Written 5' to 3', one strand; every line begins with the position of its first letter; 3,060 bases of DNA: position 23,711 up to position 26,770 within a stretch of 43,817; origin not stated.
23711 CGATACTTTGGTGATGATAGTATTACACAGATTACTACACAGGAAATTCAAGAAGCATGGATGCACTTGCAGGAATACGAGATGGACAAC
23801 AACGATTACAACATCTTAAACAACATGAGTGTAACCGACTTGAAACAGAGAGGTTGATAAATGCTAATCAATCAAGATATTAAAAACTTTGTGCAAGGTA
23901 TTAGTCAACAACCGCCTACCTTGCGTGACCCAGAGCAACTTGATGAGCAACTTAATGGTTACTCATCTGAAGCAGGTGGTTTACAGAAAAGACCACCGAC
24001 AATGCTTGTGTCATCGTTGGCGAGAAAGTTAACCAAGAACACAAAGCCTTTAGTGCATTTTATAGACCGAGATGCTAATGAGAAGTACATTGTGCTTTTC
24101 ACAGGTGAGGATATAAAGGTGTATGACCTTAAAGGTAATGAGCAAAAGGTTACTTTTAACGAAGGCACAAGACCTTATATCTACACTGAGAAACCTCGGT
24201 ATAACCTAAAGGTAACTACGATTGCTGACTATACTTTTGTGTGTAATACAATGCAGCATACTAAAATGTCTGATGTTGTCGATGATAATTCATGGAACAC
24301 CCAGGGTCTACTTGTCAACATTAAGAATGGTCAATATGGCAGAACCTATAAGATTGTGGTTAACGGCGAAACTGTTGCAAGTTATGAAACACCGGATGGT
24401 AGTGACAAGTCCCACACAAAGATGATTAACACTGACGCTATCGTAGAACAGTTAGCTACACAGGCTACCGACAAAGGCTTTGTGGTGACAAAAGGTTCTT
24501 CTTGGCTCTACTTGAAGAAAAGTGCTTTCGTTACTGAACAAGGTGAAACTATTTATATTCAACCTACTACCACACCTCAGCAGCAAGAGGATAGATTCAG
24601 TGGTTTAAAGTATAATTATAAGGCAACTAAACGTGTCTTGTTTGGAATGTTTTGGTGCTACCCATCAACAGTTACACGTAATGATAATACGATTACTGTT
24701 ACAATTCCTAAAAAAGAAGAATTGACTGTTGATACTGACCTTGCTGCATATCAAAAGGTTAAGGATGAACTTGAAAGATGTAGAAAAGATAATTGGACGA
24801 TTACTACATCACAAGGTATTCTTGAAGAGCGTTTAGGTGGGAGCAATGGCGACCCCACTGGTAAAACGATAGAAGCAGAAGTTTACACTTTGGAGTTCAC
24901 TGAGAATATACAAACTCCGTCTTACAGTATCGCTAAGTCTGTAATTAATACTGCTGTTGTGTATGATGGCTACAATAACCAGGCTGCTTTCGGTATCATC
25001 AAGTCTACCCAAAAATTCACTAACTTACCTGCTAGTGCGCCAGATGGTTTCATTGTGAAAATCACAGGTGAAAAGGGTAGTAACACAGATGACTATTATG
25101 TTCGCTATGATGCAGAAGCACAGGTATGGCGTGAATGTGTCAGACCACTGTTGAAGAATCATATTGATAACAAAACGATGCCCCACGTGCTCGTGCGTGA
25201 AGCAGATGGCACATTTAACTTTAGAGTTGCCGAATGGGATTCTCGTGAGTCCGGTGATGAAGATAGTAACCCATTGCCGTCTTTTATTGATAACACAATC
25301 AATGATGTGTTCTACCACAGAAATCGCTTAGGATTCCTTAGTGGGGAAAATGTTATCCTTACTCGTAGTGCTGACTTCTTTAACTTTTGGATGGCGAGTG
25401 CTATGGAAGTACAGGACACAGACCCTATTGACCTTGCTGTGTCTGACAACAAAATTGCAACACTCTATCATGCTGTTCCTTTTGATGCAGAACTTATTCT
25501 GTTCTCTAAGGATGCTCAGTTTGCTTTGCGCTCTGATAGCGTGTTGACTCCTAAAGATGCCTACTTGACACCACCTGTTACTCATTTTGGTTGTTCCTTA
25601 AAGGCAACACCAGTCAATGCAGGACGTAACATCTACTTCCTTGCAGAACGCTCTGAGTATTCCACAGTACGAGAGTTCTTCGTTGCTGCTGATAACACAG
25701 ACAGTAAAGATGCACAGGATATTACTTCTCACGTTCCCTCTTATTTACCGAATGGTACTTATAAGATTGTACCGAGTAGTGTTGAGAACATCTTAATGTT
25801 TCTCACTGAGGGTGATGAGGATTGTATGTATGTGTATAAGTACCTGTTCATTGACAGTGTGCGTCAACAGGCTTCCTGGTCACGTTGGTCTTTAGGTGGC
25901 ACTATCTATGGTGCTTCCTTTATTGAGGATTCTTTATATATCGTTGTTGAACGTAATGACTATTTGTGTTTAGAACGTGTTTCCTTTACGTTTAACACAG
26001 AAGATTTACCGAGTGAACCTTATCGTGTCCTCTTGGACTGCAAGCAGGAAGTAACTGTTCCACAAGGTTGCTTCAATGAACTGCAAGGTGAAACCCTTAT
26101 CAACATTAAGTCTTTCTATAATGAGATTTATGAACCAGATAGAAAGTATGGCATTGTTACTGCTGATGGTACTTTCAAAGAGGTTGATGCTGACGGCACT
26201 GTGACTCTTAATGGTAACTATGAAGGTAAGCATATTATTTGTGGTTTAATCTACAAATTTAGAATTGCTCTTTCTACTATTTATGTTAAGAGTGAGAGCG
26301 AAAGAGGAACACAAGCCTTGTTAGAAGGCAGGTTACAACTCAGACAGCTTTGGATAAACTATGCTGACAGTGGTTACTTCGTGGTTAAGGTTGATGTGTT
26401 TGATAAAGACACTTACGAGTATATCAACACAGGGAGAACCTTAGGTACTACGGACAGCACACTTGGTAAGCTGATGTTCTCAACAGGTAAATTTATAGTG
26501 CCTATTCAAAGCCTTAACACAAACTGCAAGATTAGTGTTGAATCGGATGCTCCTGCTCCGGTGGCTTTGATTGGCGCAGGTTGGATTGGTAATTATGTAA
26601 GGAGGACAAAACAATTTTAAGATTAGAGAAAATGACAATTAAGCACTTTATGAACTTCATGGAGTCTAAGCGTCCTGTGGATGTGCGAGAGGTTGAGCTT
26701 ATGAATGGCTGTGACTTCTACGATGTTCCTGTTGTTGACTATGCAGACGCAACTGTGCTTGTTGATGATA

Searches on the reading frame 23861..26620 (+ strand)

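Call 10: search_protein_families(library=phrogs, proteins=[window:23861-26620:+], max_evalue=0.001)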
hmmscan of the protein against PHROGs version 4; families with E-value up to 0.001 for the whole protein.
window:23861-26620:+ (919 aa): 1 family
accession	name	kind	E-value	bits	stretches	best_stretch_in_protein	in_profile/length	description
phrog_457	-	tail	2.3e-242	808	2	222-917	119-791/793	tail protein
